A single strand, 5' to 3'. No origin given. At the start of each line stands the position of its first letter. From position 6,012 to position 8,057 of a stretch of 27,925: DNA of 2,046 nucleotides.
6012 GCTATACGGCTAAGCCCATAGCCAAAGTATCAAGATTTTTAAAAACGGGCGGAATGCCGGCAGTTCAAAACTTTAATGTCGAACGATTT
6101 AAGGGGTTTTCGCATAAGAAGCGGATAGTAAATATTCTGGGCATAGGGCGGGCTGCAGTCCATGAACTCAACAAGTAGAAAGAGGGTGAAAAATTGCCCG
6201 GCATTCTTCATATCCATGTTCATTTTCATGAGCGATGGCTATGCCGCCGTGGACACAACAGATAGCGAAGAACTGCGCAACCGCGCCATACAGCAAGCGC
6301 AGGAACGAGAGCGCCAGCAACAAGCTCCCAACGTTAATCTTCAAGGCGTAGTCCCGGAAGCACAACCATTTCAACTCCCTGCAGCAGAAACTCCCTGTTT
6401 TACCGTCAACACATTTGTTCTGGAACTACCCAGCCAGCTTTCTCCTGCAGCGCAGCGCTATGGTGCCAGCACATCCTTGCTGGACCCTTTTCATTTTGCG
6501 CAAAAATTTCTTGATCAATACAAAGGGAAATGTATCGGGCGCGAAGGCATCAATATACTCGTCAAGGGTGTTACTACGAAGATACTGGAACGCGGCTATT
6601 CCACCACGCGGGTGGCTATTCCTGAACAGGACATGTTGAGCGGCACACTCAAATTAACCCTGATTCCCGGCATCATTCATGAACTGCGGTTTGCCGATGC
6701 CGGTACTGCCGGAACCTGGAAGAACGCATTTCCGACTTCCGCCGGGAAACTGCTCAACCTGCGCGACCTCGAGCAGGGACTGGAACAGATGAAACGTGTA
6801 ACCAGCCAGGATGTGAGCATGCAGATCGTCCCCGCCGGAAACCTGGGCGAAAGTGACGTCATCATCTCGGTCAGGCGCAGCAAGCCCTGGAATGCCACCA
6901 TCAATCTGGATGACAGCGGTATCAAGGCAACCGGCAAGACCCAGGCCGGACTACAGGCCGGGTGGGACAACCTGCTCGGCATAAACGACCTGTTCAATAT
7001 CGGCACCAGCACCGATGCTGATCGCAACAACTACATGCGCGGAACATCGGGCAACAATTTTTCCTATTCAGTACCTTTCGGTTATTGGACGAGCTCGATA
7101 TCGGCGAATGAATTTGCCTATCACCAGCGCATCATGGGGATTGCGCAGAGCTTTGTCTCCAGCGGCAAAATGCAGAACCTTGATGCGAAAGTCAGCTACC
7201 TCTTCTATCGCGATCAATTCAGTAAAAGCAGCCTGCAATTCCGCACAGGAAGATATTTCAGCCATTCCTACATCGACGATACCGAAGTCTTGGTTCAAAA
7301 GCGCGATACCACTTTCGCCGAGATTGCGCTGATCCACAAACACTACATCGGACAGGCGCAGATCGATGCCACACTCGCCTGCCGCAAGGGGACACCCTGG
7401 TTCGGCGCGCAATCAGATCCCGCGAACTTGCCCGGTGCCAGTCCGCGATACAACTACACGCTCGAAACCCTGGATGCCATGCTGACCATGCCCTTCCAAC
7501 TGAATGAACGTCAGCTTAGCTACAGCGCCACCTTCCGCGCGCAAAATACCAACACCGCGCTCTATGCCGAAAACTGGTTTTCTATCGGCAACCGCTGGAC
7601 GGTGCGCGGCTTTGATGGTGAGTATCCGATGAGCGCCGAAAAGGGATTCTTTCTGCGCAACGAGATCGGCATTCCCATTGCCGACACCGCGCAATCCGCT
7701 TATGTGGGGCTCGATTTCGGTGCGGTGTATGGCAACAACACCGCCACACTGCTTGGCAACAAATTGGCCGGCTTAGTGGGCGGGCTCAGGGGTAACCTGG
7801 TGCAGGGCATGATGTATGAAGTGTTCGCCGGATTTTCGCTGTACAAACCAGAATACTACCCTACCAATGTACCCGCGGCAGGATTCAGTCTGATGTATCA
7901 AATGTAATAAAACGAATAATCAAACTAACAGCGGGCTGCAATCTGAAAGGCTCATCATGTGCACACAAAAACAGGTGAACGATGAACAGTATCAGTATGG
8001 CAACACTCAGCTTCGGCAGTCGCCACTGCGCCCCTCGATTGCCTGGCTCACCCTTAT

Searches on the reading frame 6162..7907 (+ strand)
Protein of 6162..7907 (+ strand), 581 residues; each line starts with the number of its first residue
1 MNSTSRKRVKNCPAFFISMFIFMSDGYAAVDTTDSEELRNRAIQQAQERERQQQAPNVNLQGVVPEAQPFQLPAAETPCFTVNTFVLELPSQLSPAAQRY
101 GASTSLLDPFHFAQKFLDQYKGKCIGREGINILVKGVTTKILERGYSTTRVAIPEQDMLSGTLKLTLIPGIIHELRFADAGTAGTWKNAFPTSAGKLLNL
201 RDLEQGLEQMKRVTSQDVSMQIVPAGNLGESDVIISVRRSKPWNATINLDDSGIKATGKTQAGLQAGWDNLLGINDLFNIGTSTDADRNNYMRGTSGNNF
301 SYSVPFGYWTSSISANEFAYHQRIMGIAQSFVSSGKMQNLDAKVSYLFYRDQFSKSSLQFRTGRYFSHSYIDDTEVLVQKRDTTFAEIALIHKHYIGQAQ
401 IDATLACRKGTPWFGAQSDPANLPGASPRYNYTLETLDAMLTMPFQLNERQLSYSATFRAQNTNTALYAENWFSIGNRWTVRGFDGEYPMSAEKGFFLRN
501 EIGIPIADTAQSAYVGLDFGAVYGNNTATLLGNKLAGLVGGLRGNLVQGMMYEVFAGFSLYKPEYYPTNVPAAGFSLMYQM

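Call 7: search_protein_families(library=pfam, proteins=[window:6162-7907:+], max_evalue=0.01)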
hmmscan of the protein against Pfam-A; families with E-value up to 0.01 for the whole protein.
window:6162-7907:+ (581 aa): 3 families
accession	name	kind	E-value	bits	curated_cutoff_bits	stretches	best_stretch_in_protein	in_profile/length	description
PF03865.19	ShlB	-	2.1e-96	323.5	22.7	1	229-544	1-311/311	Haemolysin secretion/activation protein ShlB/FhaC/HecB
PF17287.7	POTRA_3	-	1.5e-23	82.4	27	1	172-224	2-56/56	POTRA domain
PF08479.16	POTRA_2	-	4.9e-16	58.8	24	1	113-170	19-76/76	POTRA domain, ShlB-type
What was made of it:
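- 6162..7907 (+): tpsB/cdiB: Omp85-type outer-membrane transporter (581 aa). Pfam POTRA_2, POTRA_3 and ShlB (E 2.1e-96), call 7.
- On CDI (CdiB/CdiA/CdiI) two-partner-secretion toxin systems: ORF 6162-7907 has POTRA_2, POTRA_3 and ShlB (E 2.1e-96) (call 7).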

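Call 8: search_protein_families(library=ncbifam, proteins=[window:6162-7907:+], max_evalue=0.01)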
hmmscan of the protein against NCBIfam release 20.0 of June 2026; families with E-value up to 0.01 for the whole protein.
window:6162-7907:+ (581 aa): 0 families
